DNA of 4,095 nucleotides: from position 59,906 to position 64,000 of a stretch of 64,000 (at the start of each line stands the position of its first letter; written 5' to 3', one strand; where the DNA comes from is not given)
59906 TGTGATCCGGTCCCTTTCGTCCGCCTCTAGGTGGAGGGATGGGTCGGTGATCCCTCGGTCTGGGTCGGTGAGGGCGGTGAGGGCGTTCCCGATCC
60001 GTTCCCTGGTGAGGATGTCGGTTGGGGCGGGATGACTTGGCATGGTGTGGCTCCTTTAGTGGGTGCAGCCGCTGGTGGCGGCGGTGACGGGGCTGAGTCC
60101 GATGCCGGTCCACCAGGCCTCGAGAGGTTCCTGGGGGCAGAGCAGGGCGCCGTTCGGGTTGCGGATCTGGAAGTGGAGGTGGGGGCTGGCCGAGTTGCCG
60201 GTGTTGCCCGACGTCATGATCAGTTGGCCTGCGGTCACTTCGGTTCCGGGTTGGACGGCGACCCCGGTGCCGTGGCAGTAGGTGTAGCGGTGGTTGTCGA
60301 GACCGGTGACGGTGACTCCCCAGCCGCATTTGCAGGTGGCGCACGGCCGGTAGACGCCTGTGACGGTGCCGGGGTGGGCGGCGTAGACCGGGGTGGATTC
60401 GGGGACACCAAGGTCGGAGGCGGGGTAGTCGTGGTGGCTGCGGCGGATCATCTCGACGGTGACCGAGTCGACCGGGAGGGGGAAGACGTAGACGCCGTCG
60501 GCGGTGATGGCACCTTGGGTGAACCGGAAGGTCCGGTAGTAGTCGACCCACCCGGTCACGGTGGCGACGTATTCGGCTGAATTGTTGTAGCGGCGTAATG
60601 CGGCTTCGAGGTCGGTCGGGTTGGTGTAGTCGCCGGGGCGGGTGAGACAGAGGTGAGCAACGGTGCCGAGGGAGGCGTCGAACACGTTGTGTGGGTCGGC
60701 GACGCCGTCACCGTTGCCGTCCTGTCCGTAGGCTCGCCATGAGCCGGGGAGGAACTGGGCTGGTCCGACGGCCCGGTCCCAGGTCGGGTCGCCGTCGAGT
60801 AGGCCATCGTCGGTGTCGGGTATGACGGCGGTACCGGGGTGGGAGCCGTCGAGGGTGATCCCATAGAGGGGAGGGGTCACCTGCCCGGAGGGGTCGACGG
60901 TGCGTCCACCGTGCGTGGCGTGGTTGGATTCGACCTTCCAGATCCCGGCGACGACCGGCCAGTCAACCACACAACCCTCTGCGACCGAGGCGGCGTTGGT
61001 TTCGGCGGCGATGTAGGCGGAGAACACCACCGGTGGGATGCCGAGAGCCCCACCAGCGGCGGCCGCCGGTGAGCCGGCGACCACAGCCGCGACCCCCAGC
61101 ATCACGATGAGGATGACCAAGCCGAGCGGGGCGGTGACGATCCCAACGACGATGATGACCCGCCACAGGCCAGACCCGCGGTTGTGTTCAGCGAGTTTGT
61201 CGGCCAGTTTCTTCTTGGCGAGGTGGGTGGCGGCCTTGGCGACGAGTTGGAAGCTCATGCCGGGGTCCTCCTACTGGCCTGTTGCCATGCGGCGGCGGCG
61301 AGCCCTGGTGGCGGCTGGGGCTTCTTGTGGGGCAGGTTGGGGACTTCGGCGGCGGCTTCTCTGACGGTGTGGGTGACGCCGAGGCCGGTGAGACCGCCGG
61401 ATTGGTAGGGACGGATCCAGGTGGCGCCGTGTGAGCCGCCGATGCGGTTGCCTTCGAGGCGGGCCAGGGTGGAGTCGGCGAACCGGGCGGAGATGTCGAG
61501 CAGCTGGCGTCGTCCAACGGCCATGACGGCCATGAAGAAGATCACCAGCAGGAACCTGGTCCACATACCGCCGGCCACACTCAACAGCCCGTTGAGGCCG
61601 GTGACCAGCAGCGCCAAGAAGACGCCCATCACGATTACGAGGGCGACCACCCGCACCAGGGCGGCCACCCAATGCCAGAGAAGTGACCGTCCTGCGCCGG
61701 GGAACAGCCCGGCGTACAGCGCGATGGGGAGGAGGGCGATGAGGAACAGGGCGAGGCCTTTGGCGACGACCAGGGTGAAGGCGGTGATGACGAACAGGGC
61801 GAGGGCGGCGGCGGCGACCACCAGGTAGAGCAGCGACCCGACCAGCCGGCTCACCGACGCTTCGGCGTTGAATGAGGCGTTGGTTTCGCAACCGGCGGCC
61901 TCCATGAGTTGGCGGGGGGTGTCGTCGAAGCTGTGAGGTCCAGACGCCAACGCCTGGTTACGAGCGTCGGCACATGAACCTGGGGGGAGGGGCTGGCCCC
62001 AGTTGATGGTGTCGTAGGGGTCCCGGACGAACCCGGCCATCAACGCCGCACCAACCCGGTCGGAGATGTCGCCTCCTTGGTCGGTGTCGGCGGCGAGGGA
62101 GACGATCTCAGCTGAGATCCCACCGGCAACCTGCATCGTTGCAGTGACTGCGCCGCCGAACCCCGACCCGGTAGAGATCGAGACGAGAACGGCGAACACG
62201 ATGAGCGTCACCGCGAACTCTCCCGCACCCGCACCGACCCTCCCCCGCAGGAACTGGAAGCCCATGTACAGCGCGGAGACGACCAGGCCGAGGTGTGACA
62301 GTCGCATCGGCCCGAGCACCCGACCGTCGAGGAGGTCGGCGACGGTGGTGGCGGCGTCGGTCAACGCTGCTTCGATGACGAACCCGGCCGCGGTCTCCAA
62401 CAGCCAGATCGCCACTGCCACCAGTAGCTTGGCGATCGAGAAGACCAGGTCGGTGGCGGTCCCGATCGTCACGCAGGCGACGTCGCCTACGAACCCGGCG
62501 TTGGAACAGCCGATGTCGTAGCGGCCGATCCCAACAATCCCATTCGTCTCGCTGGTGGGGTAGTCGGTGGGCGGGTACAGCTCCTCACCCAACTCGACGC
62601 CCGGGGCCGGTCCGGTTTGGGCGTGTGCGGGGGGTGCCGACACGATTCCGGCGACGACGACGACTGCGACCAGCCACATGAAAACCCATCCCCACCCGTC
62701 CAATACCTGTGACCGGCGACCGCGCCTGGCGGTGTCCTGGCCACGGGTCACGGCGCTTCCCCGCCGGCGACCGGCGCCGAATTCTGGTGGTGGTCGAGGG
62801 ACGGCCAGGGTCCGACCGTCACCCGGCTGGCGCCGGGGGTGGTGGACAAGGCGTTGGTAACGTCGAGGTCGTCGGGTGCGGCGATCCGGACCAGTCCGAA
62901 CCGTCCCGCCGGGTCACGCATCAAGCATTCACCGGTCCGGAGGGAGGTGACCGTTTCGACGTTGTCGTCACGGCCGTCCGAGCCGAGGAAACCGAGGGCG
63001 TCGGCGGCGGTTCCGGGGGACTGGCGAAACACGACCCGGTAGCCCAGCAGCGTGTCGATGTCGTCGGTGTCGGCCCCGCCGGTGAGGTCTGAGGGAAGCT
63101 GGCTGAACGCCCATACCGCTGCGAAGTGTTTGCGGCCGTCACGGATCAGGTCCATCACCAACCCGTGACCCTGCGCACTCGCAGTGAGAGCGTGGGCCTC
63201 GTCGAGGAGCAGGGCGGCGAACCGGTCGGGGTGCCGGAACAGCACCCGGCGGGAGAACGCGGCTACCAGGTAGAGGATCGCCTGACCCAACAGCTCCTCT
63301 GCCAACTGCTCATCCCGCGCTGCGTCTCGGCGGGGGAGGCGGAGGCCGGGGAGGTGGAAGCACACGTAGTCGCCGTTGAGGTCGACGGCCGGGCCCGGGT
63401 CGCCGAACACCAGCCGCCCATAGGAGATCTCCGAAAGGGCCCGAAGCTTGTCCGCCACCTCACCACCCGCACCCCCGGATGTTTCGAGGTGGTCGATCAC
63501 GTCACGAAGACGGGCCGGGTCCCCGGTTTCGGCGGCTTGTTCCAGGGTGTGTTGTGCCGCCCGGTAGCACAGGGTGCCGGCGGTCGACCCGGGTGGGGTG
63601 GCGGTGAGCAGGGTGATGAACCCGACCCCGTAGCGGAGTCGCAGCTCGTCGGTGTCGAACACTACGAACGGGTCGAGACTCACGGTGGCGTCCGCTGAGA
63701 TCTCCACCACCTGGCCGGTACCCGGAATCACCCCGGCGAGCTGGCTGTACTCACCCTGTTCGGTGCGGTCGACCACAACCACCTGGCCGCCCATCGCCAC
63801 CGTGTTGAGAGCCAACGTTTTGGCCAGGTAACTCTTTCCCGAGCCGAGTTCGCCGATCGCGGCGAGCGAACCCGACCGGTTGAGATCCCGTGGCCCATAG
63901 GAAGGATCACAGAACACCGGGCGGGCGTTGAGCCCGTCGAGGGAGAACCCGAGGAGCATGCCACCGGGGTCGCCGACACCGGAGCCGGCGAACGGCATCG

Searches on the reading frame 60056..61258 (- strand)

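Call 9: search_protein_families(library=pfam, proteins=[window:60056-61258:-], max_evalue=0.01)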
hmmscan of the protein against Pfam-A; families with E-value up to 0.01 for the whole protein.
window:60056-61258:- (400 aa): 2 families
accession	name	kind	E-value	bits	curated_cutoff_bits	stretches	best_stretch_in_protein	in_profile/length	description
PF01551.29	Peptidase_M23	-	2.4e-17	63.3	28.7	1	281-368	6-90/96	Peptidase family M23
PF13406.11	SLT_2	-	1.3e-06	28.2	24.3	1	160-202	152-194/292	Transglycosylase SLT domain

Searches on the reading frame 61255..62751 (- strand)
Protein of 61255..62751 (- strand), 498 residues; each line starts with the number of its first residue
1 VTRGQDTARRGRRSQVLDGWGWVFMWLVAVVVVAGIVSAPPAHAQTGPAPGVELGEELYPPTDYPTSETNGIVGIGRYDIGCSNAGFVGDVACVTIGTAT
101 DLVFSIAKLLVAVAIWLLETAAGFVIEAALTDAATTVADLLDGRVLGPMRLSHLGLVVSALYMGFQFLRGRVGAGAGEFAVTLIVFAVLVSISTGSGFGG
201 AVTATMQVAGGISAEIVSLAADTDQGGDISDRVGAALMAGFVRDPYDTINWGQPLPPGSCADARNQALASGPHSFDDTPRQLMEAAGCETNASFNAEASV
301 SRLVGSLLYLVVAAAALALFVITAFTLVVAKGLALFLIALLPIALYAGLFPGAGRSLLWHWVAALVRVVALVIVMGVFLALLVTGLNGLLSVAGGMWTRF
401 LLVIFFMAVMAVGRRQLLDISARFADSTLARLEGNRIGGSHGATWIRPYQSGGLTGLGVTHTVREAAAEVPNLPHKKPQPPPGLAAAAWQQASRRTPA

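Call 9: search_protein_families(library=pfam, proteins=[window:61255-62751:-], max_evalue=0.01)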
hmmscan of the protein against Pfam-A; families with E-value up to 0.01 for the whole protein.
window:61255-62751:- (498 aa): 1 family
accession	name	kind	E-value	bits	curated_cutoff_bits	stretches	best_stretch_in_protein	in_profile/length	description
PF04610.19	TrbL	-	1.8e-06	28.3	25.9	1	279-410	73-208/215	TrbL/VirB6 plasmid conjugal transfer protein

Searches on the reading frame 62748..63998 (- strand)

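Call 9: search_protein_families(library=pfam, proteins=[window:62748-63998:-], max_evalue=0.01)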
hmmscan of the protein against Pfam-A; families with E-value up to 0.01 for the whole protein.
window:62748-63998:- (416 aa): 4 families
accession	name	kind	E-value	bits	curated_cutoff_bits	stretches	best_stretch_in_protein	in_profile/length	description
PF12846.13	AAA_10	-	1.1e-50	173.1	27.5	1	41-375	20-354/362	AAA-like domain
PF01935.23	DUF87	-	3.3e-05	24.5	23.2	1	45-110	26-89/220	Helicase HerA, central domain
PF13401.12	AAA_22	-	0.00019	22.2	27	0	42-88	5-51/130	AAA domain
PF19044.6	P-loop_TraG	-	0.00042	19.5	25.8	1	21-120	6-103/413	TraG P-loop domain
